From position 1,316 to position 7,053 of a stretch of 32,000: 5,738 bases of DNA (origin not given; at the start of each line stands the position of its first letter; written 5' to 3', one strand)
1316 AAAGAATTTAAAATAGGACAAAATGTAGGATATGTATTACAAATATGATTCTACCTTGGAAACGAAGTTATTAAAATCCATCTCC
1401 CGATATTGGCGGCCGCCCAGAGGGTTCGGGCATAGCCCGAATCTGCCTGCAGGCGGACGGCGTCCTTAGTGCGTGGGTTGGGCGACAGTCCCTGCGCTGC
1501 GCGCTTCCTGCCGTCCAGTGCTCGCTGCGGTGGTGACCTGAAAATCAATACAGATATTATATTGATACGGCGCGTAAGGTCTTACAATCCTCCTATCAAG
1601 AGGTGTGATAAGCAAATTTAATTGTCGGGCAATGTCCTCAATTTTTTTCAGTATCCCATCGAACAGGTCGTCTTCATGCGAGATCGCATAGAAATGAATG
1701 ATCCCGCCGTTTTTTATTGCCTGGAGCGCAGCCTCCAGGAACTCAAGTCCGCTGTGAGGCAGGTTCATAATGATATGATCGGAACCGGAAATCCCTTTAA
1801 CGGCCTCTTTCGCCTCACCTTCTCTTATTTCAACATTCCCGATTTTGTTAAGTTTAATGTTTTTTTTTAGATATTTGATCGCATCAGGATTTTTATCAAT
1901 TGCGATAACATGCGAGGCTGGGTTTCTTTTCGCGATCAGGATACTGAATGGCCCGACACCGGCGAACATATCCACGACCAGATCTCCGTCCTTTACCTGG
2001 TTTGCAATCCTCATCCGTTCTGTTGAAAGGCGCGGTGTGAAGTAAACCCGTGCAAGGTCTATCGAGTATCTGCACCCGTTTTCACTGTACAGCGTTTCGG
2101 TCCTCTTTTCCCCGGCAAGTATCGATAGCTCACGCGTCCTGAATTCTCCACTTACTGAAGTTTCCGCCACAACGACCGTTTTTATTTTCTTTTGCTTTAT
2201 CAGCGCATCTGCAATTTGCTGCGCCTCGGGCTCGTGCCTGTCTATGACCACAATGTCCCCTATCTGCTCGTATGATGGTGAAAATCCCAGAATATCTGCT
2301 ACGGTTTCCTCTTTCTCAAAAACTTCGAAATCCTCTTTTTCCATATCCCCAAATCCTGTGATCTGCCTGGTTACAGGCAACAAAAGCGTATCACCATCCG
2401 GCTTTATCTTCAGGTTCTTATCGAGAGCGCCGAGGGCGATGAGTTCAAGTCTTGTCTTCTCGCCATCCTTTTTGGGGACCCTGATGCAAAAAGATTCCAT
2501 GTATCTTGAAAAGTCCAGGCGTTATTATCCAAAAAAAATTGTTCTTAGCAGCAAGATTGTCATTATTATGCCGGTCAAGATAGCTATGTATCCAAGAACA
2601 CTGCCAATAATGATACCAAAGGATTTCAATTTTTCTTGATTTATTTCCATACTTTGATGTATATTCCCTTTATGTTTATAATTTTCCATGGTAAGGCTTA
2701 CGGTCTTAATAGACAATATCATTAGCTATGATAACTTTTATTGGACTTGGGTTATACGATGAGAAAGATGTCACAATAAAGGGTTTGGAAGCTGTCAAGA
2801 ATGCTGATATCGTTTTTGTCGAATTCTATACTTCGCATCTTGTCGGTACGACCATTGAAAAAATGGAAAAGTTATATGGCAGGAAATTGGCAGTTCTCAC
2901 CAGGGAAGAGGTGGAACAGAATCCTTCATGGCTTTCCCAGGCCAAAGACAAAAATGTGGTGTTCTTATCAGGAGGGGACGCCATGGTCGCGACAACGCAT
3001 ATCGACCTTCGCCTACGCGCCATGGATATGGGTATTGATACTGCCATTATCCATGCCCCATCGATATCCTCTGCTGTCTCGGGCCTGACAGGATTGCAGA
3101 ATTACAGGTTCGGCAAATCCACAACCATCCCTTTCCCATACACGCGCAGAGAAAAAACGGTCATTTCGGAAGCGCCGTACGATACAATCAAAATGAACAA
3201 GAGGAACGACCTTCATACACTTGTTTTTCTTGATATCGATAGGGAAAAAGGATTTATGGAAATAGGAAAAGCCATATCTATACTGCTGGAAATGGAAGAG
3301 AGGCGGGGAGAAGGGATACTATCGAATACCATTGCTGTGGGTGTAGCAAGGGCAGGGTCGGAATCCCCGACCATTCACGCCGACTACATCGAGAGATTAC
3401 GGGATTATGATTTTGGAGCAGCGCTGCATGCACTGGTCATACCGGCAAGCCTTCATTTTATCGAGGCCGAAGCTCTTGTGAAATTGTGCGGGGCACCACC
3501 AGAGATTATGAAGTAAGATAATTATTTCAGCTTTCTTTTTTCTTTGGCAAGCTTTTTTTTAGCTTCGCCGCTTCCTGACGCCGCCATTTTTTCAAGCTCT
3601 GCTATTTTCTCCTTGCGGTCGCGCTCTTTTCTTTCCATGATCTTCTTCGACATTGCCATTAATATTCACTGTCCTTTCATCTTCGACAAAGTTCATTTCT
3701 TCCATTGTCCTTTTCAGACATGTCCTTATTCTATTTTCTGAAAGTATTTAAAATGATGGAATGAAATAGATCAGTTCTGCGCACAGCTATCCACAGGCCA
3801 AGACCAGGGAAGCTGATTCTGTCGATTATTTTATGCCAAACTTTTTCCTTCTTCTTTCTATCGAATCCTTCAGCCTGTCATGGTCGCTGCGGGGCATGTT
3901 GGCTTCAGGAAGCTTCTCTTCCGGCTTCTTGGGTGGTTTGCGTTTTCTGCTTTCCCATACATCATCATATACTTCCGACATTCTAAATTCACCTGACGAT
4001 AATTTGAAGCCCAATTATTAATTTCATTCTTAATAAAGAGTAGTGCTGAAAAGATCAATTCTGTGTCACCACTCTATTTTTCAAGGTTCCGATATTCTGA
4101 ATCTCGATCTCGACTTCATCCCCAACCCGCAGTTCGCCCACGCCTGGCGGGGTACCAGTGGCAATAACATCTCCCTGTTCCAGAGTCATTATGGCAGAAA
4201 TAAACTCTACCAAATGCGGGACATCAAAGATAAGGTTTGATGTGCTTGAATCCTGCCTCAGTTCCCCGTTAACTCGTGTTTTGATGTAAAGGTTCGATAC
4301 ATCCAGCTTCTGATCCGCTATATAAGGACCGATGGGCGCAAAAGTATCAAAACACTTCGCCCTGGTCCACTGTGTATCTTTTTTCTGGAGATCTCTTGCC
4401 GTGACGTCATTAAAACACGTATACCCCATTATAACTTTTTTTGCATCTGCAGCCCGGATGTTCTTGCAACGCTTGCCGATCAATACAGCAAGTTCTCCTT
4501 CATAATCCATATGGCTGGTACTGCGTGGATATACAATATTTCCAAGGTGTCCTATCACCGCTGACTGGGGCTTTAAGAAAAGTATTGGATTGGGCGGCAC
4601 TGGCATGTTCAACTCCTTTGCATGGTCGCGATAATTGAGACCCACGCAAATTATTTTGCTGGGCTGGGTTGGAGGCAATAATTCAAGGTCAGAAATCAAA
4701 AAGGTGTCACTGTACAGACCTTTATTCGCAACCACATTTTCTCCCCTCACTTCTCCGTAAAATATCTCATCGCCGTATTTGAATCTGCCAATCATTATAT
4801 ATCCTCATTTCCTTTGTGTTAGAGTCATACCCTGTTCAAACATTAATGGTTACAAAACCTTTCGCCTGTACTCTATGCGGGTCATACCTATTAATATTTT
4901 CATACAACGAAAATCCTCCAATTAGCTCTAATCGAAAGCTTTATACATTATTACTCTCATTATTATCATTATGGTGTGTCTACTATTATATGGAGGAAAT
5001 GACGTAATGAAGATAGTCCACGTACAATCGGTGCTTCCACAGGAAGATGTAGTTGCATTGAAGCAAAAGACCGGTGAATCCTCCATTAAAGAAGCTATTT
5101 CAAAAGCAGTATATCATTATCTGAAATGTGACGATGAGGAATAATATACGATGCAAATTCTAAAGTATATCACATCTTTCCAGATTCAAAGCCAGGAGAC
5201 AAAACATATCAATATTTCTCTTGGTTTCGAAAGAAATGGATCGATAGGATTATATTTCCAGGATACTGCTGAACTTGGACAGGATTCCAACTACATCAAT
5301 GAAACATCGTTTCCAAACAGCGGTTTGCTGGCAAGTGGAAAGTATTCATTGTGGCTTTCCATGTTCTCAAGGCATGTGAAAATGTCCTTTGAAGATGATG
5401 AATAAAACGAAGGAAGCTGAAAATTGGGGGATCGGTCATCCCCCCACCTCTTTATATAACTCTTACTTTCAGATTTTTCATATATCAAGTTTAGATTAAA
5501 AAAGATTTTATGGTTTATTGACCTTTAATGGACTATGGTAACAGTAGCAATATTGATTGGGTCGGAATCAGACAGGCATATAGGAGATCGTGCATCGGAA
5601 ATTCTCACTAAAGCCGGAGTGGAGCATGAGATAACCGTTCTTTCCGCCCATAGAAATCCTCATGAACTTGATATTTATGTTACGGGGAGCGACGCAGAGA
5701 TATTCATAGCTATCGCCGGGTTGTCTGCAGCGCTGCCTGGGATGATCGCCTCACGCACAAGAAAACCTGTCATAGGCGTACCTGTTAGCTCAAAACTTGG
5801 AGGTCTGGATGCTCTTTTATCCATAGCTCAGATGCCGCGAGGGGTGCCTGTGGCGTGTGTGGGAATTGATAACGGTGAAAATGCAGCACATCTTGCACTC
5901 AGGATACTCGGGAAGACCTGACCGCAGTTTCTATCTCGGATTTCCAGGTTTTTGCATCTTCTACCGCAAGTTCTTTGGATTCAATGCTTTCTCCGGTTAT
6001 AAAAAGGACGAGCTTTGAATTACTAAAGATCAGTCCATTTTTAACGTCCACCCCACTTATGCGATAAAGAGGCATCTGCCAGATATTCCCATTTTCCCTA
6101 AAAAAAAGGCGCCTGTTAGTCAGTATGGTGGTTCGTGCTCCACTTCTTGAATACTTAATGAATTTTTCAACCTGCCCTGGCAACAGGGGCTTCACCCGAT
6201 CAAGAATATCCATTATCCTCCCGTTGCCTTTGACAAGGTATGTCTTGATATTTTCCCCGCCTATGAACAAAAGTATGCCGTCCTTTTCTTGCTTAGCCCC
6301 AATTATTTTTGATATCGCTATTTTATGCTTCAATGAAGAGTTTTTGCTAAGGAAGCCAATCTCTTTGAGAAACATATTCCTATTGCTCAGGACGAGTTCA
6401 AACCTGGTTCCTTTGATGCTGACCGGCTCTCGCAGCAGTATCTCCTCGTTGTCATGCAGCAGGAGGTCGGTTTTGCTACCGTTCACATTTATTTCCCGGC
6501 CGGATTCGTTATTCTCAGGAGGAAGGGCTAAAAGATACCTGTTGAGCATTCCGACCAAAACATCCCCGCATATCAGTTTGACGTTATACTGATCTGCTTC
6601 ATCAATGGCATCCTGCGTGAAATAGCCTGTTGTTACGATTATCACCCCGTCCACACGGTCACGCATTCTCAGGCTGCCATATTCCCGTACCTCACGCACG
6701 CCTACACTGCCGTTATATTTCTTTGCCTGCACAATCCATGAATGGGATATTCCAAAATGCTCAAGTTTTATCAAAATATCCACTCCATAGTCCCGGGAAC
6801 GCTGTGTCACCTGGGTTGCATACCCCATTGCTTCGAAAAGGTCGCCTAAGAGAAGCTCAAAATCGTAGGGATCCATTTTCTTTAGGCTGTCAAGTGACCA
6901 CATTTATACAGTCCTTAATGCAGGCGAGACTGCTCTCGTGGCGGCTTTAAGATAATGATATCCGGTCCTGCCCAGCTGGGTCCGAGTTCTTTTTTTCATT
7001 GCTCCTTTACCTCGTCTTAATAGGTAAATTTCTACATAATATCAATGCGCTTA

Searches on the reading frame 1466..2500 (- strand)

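Call 8: search_protein_families(library=pfam, proteins=[window:1466-2500:-], max_evalue=0.0001)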
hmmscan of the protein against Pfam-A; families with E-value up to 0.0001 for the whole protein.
window:1466-2500:- (344 aa): 11 families
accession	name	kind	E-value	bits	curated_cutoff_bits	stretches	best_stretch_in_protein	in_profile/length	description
PF02475.24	TRM5-TYW2_MTfase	-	1.5e-52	178.3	28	1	136-295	1-160/164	TRM5/TYW2 methyltransferase domain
PF18093.7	Trm5_N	-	3.9e-16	59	22.7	1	5-49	1-45/47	tRNA methyltransferase 5 N-terminal domain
PF25133.1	TYW2_N_2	-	6.6e-13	49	27.7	1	75-132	19-78/79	TYW2 N-terminal domain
PF13847.12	Methyltransf_31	-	2.5e-10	40.7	27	1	171-285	3-120/145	Methyltransferase domain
PF05175.20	MTS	-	6e-10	39.5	23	1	172-266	32-134/170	Methyltransferase small domain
PF02005.22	TRM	-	5.5e-08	32.9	27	1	174-269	52-150/376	N2,N2-dimethylguanosine tRNA methyltransferase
PF03602.21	Cons_hypoth95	-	9.3e-07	29.1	24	1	170-268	40-142/182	Conserved hypothetical protein 95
PF13649.12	Methyltransf_25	-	3.6e-06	28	27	1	175-263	1-94/97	Methyltransferase domain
PF02390.23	Methyltransf_4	-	8.2e-06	25.8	24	1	174-233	4-63/173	Putative methyltransferase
PF06325.19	PrmA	-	1.4e-05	25.2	22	1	166-269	156-257/296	Ribosomal protein L11 methyltransferase (PrmA)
PF00107.32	ADH_zinc_N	-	2.9e-05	24.5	31.8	1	181-278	1-95/129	Zinc-binding dehydrogenase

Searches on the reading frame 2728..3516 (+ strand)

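Call 8: search_protein_families(library=pfam, proteins=[window:2728-3516:+], max_evalue=0.0001)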
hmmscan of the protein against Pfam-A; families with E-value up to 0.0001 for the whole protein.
window:2728-3516:+ (262 aa): 1 family
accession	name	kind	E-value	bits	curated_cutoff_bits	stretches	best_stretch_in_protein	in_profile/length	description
PF00590.25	TP_methylase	-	2e-18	67.5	27.8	1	1-189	1-182/212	Tetrapyrrole (Corrin/Porphyrin) Methylases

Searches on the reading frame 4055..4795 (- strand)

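Call 8: search_protein_families(library=pfam, proteins=[window:4055-4795:-], max_evalue=0.0001)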
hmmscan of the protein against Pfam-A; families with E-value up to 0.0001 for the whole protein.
window:4055-4795:- (246 aa): 1 family
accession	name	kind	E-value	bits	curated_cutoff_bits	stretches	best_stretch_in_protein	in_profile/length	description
PF01557.24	FAA_hydrolase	-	1.5e-74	250.7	23.9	1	47-243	1-214/214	Fumarylacetoacetate (FAA) hydrolase C-terminal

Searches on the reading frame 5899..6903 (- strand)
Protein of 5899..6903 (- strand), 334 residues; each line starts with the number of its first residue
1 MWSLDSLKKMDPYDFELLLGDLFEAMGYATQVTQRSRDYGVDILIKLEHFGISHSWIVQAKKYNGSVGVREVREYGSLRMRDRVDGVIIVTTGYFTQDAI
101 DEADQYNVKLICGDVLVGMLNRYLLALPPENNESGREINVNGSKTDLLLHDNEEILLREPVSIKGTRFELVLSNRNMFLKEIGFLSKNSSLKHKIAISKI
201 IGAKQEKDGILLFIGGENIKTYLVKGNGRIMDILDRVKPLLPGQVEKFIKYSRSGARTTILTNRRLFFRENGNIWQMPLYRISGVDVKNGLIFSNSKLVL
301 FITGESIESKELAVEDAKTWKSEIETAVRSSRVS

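Call 8: search_protein_families(library=pfam, proteins=[window:5899-6903:-], max_evalue=0.0001)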
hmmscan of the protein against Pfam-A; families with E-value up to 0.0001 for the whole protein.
window:5899-6903:- (334 aa): 3 families
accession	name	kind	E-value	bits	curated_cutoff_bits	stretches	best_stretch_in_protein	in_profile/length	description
PF04471.18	Mrr_cat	-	5.5e-30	104.3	21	1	7-120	1-115/115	Restriction endonuclease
PF22722.2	NA-iREase1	-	4.7e-10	39.8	27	1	20-111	6-97/106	NACHT-associated inactive Restriction Endonuclease 1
PF13156.12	Mrr_cat_2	-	1.9e-05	25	22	1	11-109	3-103/127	Restriction endonuclease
